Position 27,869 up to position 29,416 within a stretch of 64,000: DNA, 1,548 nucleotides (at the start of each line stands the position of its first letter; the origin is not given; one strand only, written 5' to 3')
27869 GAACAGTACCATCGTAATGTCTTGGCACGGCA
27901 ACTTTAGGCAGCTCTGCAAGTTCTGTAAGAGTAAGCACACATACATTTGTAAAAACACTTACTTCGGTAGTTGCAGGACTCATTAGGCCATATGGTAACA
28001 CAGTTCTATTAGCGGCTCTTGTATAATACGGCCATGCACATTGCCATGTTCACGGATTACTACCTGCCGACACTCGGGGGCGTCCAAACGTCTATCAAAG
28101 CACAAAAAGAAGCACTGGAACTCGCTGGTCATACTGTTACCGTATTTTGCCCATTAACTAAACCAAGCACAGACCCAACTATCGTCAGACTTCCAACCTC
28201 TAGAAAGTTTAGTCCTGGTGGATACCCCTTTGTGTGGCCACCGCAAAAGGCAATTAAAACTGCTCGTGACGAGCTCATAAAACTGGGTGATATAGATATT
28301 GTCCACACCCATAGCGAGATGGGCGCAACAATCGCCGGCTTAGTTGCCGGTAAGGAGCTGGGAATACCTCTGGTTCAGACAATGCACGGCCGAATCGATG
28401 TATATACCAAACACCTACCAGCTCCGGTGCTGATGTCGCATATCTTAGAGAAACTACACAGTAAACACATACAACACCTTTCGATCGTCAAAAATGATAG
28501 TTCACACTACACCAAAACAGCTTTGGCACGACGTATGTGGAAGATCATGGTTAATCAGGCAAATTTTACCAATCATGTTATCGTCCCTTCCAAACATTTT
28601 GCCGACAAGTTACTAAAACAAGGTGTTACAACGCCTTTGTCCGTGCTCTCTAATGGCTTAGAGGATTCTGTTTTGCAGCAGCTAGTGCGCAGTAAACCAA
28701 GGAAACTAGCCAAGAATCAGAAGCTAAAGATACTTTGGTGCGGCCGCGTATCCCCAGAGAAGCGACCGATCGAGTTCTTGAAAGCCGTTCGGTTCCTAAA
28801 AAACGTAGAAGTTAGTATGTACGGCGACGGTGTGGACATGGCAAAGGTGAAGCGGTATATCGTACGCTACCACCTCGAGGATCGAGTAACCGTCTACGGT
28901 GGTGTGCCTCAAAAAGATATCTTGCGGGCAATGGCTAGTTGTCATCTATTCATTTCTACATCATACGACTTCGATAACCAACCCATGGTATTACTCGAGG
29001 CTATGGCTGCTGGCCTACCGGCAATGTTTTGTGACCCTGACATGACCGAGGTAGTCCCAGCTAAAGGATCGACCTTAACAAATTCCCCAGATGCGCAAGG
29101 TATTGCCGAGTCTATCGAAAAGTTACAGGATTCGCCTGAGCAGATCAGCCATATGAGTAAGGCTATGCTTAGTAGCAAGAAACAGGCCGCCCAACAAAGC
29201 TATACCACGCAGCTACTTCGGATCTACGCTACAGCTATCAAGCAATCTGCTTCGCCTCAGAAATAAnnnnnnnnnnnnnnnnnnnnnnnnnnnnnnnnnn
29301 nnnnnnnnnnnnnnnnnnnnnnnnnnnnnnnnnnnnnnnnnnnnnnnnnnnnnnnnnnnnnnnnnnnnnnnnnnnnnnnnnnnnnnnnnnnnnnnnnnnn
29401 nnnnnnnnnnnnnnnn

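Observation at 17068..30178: A 13-kb accessory block sits between rpsP-KH and trmD, which normally form one operon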

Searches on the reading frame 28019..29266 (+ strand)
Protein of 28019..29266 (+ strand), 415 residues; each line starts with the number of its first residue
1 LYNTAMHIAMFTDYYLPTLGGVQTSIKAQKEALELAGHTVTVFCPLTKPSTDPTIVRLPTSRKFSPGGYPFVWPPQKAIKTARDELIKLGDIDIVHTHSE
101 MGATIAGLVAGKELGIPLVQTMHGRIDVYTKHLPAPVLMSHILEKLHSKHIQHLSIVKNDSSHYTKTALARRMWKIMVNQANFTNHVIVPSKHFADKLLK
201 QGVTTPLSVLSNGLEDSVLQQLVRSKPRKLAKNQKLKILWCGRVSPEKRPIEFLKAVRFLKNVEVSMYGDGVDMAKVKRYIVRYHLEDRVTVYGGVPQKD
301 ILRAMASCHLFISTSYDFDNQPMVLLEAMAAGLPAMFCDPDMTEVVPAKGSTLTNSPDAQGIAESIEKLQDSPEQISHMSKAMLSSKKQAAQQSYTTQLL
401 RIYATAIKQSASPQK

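Call 4: search_protein_families(library=pfam, proteins=[window:28019-29266:+])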
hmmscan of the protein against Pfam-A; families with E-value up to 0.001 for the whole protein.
window:28019-29266:+ (415 aa): 6 families
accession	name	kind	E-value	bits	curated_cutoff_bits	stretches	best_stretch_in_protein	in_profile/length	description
PF13439.12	Glyco_transf_4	-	7.2e-25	88.4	28.5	1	20-215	2-167/170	Glycosyltransferase Family 4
PF00534.26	Glycos_transf_1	-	1.6e-21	77.1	26.4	1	228-381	7-167/172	Glycosyl transferases group 1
PF13692.12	Glyco_trans_1_4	-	1.5e-17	64.6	27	1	237-369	3-139/142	Glycosyl transferases group 1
PF13579.12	Glyco_trans_4_4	-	1e-14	55.6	29.7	1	20-213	1-158/158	Glycosyl transferase 4-like domain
PF13477.12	Glyco_trans_4_2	-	9.2e-05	23.1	23.4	1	31-151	18-132/139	Glycosyl transferase 4-like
PF13524.12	Glyco_trans_1_2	-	0.00025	21.5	25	1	252-393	4-131/144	Glycosyl transferase-like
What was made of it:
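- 28019..29266 (+): GT4 glycosyltransferase, divergent from the operon. Present in the window but absent from the sister lineage. PF13439 and PF00534 (call 4).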

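Call 18: search_protein_families(library=ncbifam, proteins=[window:28019-29266:+], max_evalue=0.001)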
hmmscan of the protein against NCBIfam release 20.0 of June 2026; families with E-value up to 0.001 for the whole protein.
window:28019-29266:+ (415 aa): 25 families
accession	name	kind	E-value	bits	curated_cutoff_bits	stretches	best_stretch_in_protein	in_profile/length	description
NF049988.1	MGlcDAGSynMgs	equivalog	7.3e-26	91.4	400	1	6-409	1-390/398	alpha-monoglucosyldiacylglycerol synthase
NF053787.1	GlcN_PG_synth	equivalog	5.9e-20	71.4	480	1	6-404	1-357/361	N-acetylglucosaminyl phosphatidylglycerol synthase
NF041876.1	EPS_EpsE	equivalog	1.5e-15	57.3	400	1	199-382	180-371/389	exopolysaccharide biosynthesis GT4 family glycosyltransferase EpsE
NF047684.1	TeichurnBiosyTuaC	equivalog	8.2e-14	51.3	550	1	170-398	154-381/391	teichuronic acid biosynthesis protein TuaC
NF041010.1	glycosy_Agl16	equivalog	7.2e-13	48.1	575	1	170-405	123-350/352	glycosylation protein Agl16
TIGR03999.1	thiol_BshA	equivalog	3.1e-11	42.8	273.7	1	251-406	218-373/375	N-acetyl-alpha-D-glucosaminyl L-malate synthase BshA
NF007396.0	PRK09922.1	equivalog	3.3e-11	42.7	385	1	193-399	145-351/361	lipopolysaccharide 1,6-galactosyltransferase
NF047880.1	glyco_SdgA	exception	9.8e-11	40.9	800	1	204-397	290-481/488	serine-aspartate repeat adhesin O-glycosyltransferase SdgA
NF053513.1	Gtran_IagA_BgsA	equivalog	1.6e-10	40.5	460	1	162-406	84-331/333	LTA glycolipid anchor biosynthesis glycosyltransferase, IagA/BgsA family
NF047881.1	glyco_SdgB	exception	2.3e-09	36.4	800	1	145-394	244-484/496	serine-aspartate repeat adhesin O-glycosyltransferase SdgB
NF046085.1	XrtY_assoc_Gly1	equivalog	4.1e-09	35.8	400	1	86-406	99-384/387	XrtY-associated glycosyltransferase XYAG1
NF012028.0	PRK15484.1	subfamily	3e-07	29.9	618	1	185-381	141-355/380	lipopolysaccharide N-acetylglucosaminyltransferase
TIGR03449.1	mycothiol_MshA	equivalog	4.5e-07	29.1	462.5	1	236-408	221-405/406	D-inositol-3-phosphate glycosyltransferase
TIGR04348.1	TIGR04348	equivalog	6.1e-07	28.8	300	1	218-336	120-240/310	selenoneine biosynthesis selenosugar synthase SenB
TIGR04047.1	MSMEG_0565_glyc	hypoth_equivalog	1.2e-06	27.8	259.85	1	281-384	249-355/373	MSMEG_0565 family glycosyltransferase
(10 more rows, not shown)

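Call 55: find_homologous_proteins(query=window:28019-29266:+, max_evalue=1e-20)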
Query window:28019-29266:+ (415 aa): 483 proteins with E <= 1e-20 among 8000 candidates; the best 120 are listed.
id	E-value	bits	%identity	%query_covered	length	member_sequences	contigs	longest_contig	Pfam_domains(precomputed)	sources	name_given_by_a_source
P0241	5.7e-272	919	100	99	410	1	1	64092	PF00534.27,PF13579.13,PF13439.13,PF13692.13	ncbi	-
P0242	6.0e-161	554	61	96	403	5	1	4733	PF00534.27,PF13579.13,PF13439.13,PF13692.13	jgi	jgi:glycosyltransferase involved in cell wall biosynthesis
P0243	4.9e-152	525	58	97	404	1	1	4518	PF00534.27,PF13579.13,PF13439.13,PF13692.13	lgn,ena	-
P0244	3.6e-145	502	56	97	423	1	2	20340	PF00534.27,PF13579.13,PF13524.13,PF13439.13,PF13692.13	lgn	-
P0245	1.6e-142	493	57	96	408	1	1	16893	PF00534.27,PF13477.13,PF13579.13,PF13439.13,PF13692.13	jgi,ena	-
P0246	1.1e-141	490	56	98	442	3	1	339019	PF00534.27,PF13579.13,PF13439.13,PF13692.13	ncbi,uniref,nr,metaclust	ncbi:glycosyltransferase [Jonesia quinghaiensis]|uniref:glycosyltransferase n=1 Tax=Jonesia quinghai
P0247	1.6e-141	490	54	97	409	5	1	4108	PF00534.27,PF13579.13,PF13524.13,PF13439.13,PF13692.13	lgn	-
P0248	3.2e-141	489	55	97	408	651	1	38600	PF00534.27,PF13579.13,PF13524.13,PF13439.13,PF13692.13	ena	-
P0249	1.1e-140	487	56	98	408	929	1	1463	PF00534.27,PF13579.13,PF13524.13,PF13439.13,PF13692.13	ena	-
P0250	6.0e-140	485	56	96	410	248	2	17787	PF00534.27,PF13579.13,PF13524.13,PF13439.13,PF13692.13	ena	-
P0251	8.6e-140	484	54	96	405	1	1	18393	PF00534.27,PF13579.13,PF13524.13,PF13439.13,PF13692.13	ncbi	-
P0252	8.7e-139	481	55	97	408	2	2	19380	PF00534.27,PF13579.13,PF13439.13,PF13692.13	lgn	-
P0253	1.8e-138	480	55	97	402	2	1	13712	PF00534.27,PF13579.13,PF13524.13,PF13439.13,PF13692.13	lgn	-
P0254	6.5e-138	478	55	96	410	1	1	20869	PF00534.27,PF13477.13,PF13579.13,PF13524.13,PF13439.13,PF13692.13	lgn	-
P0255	1.9e-137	476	53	98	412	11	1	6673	PF00534.27,PF13579.13,PF13524.13,PF13439.13,PF13692.13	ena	-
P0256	6.7e-137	475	54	98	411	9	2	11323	PF00534.27,PF13579.13,PF13439.13,PF13692.13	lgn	-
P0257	3.4e-136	472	53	97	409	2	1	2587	PF00534.27,PF13579.13,PF13439.13,PF13692.13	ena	-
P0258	1.7e-135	470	55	95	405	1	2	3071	PF00534.27,PF13579.13,PF13439.13,PF13692.13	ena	-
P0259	3.2e-133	463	53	97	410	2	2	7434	PF00534.27,PF13579.13,PF13439.13,PF13692.13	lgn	-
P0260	1.6e-132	460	53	98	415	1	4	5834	PF00534.27,PF13579.13,PF13439.13,PF13692.13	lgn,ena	-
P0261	4.5e-131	456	51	98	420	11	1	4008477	PF00534.27,PF13579.13,PF13524.13,PF13439.13,PF13692.13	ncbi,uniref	ncbi:glycosyltransferase [Microbacterium sp. LWO13-1.2]|uniref:glycosyltransferase n=1 Tax=Microbact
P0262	1.7e-130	454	53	97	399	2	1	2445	PF00534.27,PF13579.13,PF13439.13,PF13692.13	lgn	-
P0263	1.7e-130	454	52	97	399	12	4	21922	PF00534.27,PF13579.13,PF13439.13,PF13692.13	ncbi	-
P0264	2.2e-130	453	50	96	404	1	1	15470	PF00534.27,PF13579.13,PF13439.13,PF13692.13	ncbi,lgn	ncbi:MAG: glycosyltransferase [Candidatus Microsaccharimonas sp.]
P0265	4.8e-130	452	54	96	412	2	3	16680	PF00534.27,PF13579.13,PF13439.13,PF13692.13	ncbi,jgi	jgi:1,2-diacylglycerol 3-alpha-glucosyltransferase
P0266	3.0e-129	450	52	97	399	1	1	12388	PF00534.27,PF13579.13,PF13439.13,PF13692.13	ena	-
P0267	4.8e-129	449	55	89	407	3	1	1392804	PF00534.27,PF13579.13,PF13439.13,PF13692.13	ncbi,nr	ncbi:Glycosyltransferase involved in cell wall bisynthesis [Micrococcales bacterium KH10]|nr:Glycosy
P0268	5.2e-129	449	50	98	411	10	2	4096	PF00534.27,PF13579.13,PF13439.13,PF13692.13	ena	-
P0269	1.1e-128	448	51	96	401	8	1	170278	PF00534.27,PF13579.13,PF13524.13,PF13439.13,PF13692.13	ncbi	-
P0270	2.9e-128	446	51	97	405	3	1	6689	PF00534.27,PF13579.13,PF13439.13,PF13692.13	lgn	-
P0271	1.4e-127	444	51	97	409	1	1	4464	PF00534.27,PF13579.13,PF13439.13,PF13692.13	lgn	-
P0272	1.5e-127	444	51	97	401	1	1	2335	PF00534.27,PF13579.13,PF13524.13,PF13439.13,PF13692.13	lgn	-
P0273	2.4e-127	443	50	97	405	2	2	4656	PF00534.27,PF13477.13,PF13579.13,PF13439.13,PF13692.13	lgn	-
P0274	2.7e-127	443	52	98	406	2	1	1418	PF00534.27,PF13579.13,PF13439.13,PF13692.13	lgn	-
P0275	4.1e-127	442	50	96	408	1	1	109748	PF00534.27,PF13579.13,PF13524.13,PF13439.13,PF13692.13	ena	-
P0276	5.4e-127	442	51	98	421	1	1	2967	PF00534.27,PF13579.13,PF13439.13,PF13692.13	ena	-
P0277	8.3e-127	441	52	97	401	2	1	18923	PF00534.27,PF13579.13,PF13524.13,PF13439.13,PF13692.13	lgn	-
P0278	8.7e-127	441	52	96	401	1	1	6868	PF00534.27,PF13579.13,PF13524.13,PF13439.13,PF13692.13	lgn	-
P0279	1.1e-126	441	50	97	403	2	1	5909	PF00534.27,PF13579.13,PF13524.13,PF13439.13,PF13692.13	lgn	-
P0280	1.2e-126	441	51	96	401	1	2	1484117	PF00534.27,PF13579.13,PF13524.13,PF13439.13,PF13692.13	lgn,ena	-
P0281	1.6e-126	441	51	97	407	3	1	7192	PF00534.27,PF13579.13,PF13524.13,PF13439.13,PF13692.13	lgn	-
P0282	3.1e-126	440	52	97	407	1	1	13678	PF00534.27,PF13579.13,PF13439.13,PF13692.13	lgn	-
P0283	3.7e-126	439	52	96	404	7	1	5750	PF00534.27,PF13579.13,PF13439.13,PF13692.13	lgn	-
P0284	8.9e-126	438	51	96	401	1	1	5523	PF00534.27,PF13579.13,PF13524.13,PF13439.13,PF13692.13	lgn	-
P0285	1.0e-125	438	51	94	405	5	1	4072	PF00534.27,PF13579.13,PF13524.13,PF13439.13,PF13692.13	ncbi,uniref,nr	ncbi:glycosyltransferase [Microbacterium sp. ISL-103]|uniref:glycosyltransferase n=1 Tax=Microbacter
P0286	1.3e-125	438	51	96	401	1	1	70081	PF00534.27,PF13579.13,PF13524.13,PF13439.13,PF13692.13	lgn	-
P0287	2.2e-125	437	51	96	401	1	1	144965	PF00534.27,PF13579.13,PF13524.13,PF13439.13,PF13692.13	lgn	-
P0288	2.8e-125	436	51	98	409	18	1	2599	PF00534.27,PF13579.13,PF13439.13,PF13692.13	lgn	-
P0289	3.2e-125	436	50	96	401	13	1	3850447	PF00534.27,PF13579.13,PF13524.13,PF13439.13,PF13692.13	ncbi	ncbi:glycosyltransferase [Microbacterium luteolum]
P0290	3.4e-125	436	50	95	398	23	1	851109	PF00534.27,PF13579.13,PF13439.13,PF13692.13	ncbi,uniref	ncbi:glycosyltransferase [Populibacterium corticicola]|uniref:D-inositol 3-phosphate glycosyltransfe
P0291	3.4e-125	436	51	97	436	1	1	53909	PF00534.27,PF13579.13,PF13524.13,PF13439.13,PF13692.13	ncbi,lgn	-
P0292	3.6e-125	436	52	95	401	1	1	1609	PF00534.27,PF13579.13,PF13524.13,PF13439.13,PF13692.13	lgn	-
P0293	4.6e-125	436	53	96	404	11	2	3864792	PF00534.27,PF13579.13,PF13439.13,PF13692.13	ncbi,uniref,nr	ncbi:glycosyltransferase [Tessaracoccus defluvii]|uniref:Glycosyltransferase n=1 Tax=Tessaracoccus d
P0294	4.8e-125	436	51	96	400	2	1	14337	PF00534.27,PF13579.13,PF13524.13,PF13439.13,PF13692.13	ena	-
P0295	9.0e-125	435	51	97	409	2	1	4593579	PF00534.27,PF13579.13,PF13439.13,PF13692.13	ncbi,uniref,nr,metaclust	ncbi:hypothetical protein ART_3047 [Arthrobacter sp. PAMC 25486]|uniref:glycosyltransferase n=1 Tax=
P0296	1.2e-124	434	50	96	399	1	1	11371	PF00534.27,PF13579.13,PF13524.13,PF13439.13,PF13692.13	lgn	-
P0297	1.3e-124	434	51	96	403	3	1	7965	PF00534.27,PF13579.13,PF13524.13,PF13439.13,PF13692.13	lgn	-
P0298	1.3e-124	434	51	96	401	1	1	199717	PF00534.27,PF13579.13,PF13524.13,PF13439.13,PF13692.13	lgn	-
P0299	1.5e-124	434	50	96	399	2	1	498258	PF00534.27,PF13579.13,PF13524.13,PF13439.13,PF13692.13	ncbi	-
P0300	1.5e-124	434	51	96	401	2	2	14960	PF00534.27,PF13579.13,PF13524.13,PF13439.13,PF13692.13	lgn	-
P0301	2.7e-124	433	51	96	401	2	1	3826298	PF00534.27,PF13579.13,PF13524.13,PF13439.13,PF13692.13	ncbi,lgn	-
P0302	3.3e-124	433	51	96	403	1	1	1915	PF00534.27,PF13579.13,PF13524.13,PF13439.13,PF13692.13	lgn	-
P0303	4.5e-124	432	50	97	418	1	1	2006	PF00534.27,PF13579.13,PF13439.13,PF13692.13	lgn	-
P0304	5.1e-124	432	50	95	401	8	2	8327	PF00534.27,PF13579.13,PF13524.13,PF13439.13,PF13692.13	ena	-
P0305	5.1e-124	432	50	97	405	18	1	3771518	PF00534.27,PF13579.13,PF13524.13,PF13439.13,PF13692.13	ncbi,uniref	ncbi:glycosyltransferase [Microbacterium sp. LWH13-1.2]|uniref:glycosyltransferase n=1 Tax=Microbact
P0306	5.2e-124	432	51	96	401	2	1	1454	PF00534.27,PF13579.13,PF13524.13,PF13439.13,PF13692.13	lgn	-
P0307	5.5e-124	432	51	97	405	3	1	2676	PF00534.27,PF13579.13,PF13524.13,PF13439.13,PF13692.13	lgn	-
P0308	1.0e-123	431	49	97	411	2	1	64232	PF00534.27,PF13579.13,PF13524.13,PF13439.13,PF13692.13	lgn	-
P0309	1.1e-123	431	51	98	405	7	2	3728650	PF00534.27,PF13579.13,PF13524.13,PF13439.13,PF13692.13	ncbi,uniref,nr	ncbi:glycosyltransferase involved in cell wall biosynthesis [Microbacterium phyllosphaerae]|uniref:D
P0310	1.8e-123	431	50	97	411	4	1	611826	PF00534.27,PF13579.13,PF13524.13,PF13439.13,PF13692.13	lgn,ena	-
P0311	2.3e-123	430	50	98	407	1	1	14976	PF00534.27,PF13579.13,PF13524.13,PF13439.13,PF13692.13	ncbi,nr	ncbi:MAG: glycosyltransferase [Microbacterium sp.]|nr:glycosyltransferase [Microbacterium sp.]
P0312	2.9e-123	430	50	97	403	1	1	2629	PF00534.27,PF13579.13,PF13524.13,PF13439.13,PF13692.13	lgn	-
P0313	3.0e-123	430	49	97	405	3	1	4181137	PF00534.27,PF13579.13,PF13524.13,PF13439.13,PF13692.13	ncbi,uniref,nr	ncbi:glycosyltransferase [Microbacterium sp. W4I20]|uniref:glycosyltransferase n=1 Tax=Microbacteriu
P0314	4.5e-123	429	51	96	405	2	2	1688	PF00534.27,PF13579.13,PF13439.13,PF13692.13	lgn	-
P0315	4.9e-123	429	49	98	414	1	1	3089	PF00534.27,PF13579.13,PF13524.13,PF13439.13,PF13692.13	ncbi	-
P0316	5.1e-123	429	50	98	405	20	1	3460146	PF00534.27,PF13579.13,PF13524.13,PF13439.13,PF13692.13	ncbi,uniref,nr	ncbi:glycosyltransferase involved in cell wall biosynthesis [Microbacterium foliorum]|uniref:glycosy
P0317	7.4e-123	428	49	98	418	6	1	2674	PF00534.27,PF13579.13,PF13524.13,PF13439.13,PF13692.13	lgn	-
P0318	8.8e-123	428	50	96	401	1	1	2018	PF00534.27,PF13579.13,PF13524.13,PF13439.13,PF13692.13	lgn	-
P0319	9.4e-123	428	50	98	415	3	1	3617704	PF00534.27,PF13579.13,PF13439.13,PF13692.13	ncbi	ncbi:glycosyltransferase [Microbacterium maritypicum]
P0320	1.2e-122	428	50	96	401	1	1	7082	PF00534.27,PF13579.13,PF13524.13,PF13439.13,PF13692.13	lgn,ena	-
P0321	1.4e-122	428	49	97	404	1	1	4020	PF00534.27,PF13579.13,PF13524.13,PF13439.13,PF13692.13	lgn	-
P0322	1.5e-122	427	50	97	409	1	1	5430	PF00534.27,PF13579.13,PF13439.13,PF13692.13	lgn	-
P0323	1.5e-122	427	50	96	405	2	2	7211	PF00534.27,PF13579.13,PF13524.13,PF13439.13,PF13692.13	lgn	-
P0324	2.7e-122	427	52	95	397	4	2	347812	PF00534.27,PF13579.13,PF13439.13,PF13692.13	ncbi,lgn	-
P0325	2.8e-122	427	50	97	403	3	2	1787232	PF00534.27,PF13579.13,PF13524.13,PF13439.13,PF13692.13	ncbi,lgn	-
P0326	3.9e-122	426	49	97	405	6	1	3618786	PF00534.27,PF13579.13,PF13524.13,PF13439.13,PF13692.13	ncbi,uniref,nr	ncbi:glycosyltransferase family 4 protein [Microbacterium foliorum]|uniref:D-inositol 3-phosphate gl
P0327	4.2e-122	426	50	97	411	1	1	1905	PF00534.27,PF13579.13,PF13524.13,PF13439.13,PF13692.13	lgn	-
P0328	4.3e-122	426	49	96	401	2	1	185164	PF00534.27,PF13579.13,PF13524.13,PF13439.13,PF13692.13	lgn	-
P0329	6.0e-122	425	50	96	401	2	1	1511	PF00534.27,PF13579.13,PF13524.13,PF13439.13,PF13692.13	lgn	-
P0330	7.1e-122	425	50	95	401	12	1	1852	PF00534.27,PF13579.13,PF13524.13,PF13439.13,PF13692.13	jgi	jgi:glycosyltransferase involved in cell wall biosynthesis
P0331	1.1e-121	425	49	97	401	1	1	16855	PF00534.27,PF13579.13,PF13524.13,PF13439.13,PF13692.13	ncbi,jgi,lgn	jgi:glycosyltransferase involved in cell wall biosynthesis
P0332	1.2e-121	424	50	97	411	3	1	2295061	PF00534.27,PF13579.13,PF13524.13,PF13439.13,PF13692.13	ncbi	-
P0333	1.2e-121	424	50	97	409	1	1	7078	PF00534.27,PF13579.13,PF13439.13,PF13692.13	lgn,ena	-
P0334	1.5e-121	424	50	98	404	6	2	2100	PF00534.27,PF13579.13,PF13524.13,PF13439.13,PF13692.13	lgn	-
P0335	1.5e-121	424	49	97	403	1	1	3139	PF00534.27,PF13579.13,PF13524.13,PF13439.13,PF13692.13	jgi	jgi:1,2-diacylglycerol 3-alpha-glucosyltransferase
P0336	1.5e-121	424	49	97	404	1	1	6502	PF00534.27,PF13579.13,PF13524.13,PF13439.13,PF13692.13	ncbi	-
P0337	1.6e-121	424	50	98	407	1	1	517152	PF00534.27,PF13579.13,PF13439.13,PF13692.13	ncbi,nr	nr:glycosyltransferase [Microbacterium testaceum]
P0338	1.9e-121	424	50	97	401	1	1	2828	PF00534.27,PF13579.13,PF13439.13,PF13692.13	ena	-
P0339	2.8e-121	423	49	97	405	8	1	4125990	PF00534.27,PF13579.13,PF13524.13,PF13439.13,PF13692.13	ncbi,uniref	ncbi:glycosyltransferase [Microbacterium sp. LBN7]|uniref:glycosyltransferase n=1 Tax=Microbacterium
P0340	3.2e-121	423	50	95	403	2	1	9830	PF00534.27,PF13579.13,PF13439.13,PF13692.13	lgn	-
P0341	3.4e-121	423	50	95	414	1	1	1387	PF00534.27,PF13579.13,PF13524.13,PF13439.13,PF13692.13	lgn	-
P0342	4.0e-121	423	49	97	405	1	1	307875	PF00534.27,PF13579.13,PF13524.13,PF13439.13,PF13692.13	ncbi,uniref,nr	ncbi:glycosyltransferase [Microbacterium sp. SD291]|uniref:glycosyltransferase n=1 Tax=Microbacteriu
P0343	4.3e-121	423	48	97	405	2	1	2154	PF00534.27,PF13579.13,PF13524.13,PF13439.13,PF13692.13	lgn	-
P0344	4.4e-121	423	47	98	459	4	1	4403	PF00534.27,PF13579.13,PF13439.13,PF13692.13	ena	-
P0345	4.5e-121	423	49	97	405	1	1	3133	PF00534.27,PF13579.13,PF13524.13,PF13439.13,PF13692.13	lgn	-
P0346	4.9e-121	422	49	96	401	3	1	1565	PF00534.27,PF13579.13,PF13524.13,PF13439.13,PF13692.13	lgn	-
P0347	5.3e-121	422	49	98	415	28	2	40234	PF00534.27,PF13579.13,PF13439.13,PF13692.13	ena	-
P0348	6.4e-121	422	49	95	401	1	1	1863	PF00534.27,PF13579.13,PF13524.13,PF13439.13,PF13692.13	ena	-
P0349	8.4e-121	422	49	97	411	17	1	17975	PF00534.27,PF13579.13,PF13524.13,PF13439.13,PF13692.13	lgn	-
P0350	8.8e-121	422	50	96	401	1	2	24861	PF00534.27,PF13579.13,PF13524.13,PF13439.13,PF13692.13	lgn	-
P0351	1.5e-120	421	47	99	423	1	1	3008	PF00534.27,PF13579.13,PF13524.13,PF13439.13,PF13692.13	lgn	-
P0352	1.5e-120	421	49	96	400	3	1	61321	PF00534.27,PF13579.13,PF13524.13,PF13439.13,PF13692.13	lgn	-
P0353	1.8e-120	421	49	96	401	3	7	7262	PF00534.27,PF13477.13,PF13579.13,PF13524.13,PF13439.13,PF13692.13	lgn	-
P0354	2.9e-120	420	49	97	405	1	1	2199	PF00534.27,PF13579.13,PF13524.13,PF13439.13,PF13692.13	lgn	-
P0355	3.2e-120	420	50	97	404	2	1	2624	PF00534.27,PF13579.13,PF13524.13,PF13439.13,PF13692.13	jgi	jgi:glycosyltransferase involved in cell wall biosynthesis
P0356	3.7e-120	420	48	98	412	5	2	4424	PF00534.27,PF13579.13,PF13439.13,PF13692.13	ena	-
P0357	4.7e-120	419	49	96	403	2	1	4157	PF00534.27,PF13579.13,PF13439.13,PF13692.13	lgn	-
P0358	4.7e-120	419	48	97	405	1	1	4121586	PF00534.27,PF13579.13,PF13524.13,PF13439.13,PF13692.13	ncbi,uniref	ncbi:glycosyltransferase [Microbacterium sp. PMB16]|uniref:glycosyltransferase n=1 Tax=Microbacteriu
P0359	4.8e-120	419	49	97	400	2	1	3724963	PF00534.27,PF13579.13,PF13524.13,PF13439.13,PF13692.13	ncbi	-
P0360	5.4e-120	419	49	96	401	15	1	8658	PF00534.27,PF13579.13,PF13524.13,PF13439.13,PF13692.13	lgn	-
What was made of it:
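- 28019..29266 (+): All named homologs are Actinobacteria (call 55).
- All named GT4 homologs are Actinobacteria (call 55).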
